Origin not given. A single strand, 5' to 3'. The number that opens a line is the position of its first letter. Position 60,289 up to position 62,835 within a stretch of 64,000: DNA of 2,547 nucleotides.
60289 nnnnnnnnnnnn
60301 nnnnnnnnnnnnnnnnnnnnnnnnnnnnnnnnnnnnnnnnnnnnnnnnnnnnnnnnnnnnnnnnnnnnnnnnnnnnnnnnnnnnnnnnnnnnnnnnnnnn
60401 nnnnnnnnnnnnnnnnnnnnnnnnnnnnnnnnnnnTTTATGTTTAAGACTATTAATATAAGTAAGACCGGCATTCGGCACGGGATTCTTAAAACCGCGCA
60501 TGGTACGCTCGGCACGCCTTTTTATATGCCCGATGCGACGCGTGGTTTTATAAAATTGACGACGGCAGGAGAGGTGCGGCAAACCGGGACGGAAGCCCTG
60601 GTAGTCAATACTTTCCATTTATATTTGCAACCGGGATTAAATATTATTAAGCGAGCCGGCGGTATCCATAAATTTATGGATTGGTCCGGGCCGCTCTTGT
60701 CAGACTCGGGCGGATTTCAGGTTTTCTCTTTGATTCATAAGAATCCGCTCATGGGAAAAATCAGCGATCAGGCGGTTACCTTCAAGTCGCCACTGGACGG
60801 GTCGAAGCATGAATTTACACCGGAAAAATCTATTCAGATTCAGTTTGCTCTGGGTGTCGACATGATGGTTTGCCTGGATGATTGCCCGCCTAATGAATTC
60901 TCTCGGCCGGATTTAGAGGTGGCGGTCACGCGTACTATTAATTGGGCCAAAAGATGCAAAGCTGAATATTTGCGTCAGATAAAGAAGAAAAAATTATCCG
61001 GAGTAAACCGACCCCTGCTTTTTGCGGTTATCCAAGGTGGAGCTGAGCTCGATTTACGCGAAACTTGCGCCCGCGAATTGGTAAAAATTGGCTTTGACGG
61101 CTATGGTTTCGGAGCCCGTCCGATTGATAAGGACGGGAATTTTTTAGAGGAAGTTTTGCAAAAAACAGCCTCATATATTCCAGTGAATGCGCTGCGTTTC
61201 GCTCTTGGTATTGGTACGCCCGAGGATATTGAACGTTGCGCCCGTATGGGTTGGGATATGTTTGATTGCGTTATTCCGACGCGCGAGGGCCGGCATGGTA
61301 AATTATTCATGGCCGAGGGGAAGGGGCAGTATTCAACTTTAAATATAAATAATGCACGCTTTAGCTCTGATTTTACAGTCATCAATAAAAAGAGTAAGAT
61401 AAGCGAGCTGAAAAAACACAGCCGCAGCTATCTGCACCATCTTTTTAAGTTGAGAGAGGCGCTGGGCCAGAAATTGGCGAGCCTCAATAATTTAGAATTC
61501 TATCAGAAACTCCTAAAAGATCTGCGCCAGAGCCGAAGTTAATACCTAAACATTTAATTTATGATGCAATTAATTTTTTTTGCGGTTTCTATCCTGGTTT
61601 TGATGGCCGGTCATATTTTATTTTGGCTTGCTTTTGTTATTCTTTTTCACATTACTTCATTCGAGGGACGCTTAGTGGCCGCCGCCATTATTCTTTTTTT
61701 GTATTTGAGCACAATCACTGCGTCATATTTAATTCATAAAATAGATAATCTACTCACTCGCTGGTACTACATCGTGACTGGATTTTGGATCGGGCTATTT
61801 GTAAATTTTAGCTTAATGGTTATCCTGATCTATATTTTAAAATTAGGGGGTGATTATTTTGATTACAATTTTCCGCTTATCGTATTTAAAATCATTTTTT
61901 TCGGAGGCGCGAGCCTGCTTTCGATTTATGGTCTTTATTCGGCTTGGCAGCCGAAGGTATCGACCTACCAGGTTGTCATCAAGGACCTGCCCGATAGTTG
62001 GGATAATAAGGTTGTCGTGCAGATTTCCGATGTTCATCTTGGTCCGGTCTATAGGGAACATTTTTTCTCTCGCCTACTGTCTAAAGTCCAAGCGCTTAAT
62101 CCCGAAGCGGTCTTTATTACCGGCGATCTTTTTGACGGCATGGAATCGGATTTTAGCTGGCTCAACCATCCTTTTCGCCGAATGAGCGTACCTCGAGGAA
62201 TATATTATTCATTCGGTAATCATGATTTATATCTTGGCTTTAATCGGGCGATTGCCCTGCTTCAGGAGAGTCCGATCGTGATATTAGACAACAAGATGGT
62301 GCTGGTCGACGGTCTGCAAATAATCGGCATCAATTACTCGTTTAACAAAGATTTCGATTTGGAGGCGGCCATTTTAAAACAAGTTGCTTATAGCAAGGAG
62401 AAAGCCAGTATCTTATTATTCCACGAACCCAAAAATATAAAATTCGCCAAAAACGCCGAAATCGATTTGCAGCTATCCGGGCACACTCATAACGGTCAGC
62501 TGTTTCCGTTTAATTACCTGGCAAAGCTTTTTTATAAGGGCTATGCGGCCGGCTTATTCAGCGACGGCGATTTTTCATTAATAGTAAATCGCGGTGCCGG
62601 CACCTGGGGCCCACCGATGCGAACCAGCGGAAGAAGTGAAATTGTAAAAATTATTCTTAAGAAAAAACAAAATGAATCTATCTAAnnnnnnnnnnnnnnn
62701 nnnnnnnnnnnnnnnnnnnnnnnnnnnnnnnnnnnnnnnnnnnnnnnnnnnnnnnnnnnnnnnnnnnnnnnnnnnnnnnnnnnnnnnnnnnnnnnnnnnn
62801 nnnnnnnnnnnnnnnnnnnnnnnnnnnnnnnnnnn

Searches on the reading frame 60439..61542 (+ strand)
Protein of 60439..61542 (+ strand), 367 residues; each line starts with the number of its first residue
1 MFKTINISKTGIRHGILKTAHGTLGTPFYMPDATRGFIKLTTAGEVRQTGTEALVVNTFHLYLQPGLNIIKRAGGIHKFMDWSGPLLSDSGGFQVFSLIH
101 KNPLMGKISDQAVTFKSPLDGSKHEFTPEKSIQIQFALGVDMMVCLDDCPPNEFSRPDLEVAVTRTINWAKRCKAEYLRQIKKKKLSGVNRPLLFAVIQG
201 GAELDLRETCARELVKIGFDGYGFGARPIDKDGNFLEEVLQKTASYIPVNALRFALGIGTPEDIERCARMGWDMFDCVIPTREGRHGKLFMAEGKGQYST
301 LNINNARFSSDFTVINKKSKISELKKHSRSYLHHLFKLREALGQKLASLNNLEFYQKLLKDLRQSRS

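Call 8: search_protein_families(library=pfam, proteins=[window:60439-61542:+], max_evalue=0.01)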
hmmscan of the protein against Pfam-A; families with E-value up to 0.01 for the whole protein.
window:60439-61542:+ (367 aa): 1 family
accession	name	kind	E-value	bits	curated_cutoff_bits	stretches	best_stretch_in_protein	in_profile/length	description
PF01702.25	TGT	-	2.7e-103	346.2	26.3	1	12-365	3-338/357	Queuine tRNA-ribosyltransferase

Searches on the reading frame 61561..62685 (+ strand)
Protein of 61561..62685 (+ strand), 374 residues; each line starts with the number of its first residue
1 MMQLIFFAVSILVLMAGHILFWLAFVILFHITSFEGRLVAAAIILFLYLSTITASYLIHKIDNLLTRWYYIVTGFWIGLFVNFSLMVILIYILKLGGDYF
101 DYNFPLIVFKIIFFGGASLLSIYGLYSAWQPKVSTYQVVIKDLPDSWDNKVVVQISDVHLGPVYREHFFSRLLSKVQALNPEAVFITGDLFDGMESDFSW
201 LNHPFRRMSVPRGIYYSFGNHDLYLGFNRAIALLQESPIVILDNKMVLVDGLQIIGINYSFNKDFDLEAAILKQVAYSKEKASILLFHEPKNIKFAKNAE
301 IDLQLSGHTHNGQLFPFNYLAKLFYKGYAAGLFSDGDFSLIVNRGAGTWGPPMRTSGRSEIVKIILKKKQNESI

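Call 8: search_protein_families(library=pfam, proteins=[window:61561-62685:+], max_evalue=0.01)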
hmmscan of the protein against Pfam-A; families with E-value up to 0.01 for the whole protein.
window:61561-62685:+ (374 aa): 2 families
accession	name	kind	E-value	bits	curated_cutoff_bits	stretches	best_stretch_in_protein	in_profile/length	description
PF00149.33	Metallophos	-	9.4e-13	49.5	21.5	1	152-311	3-190/191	Calcineurin-like phosphoesterase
PF12850.12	Metallophos_2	-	0.0019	18.6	27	1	152-311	3-118/154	Calcineurin-like phosphoesterase superfamily domain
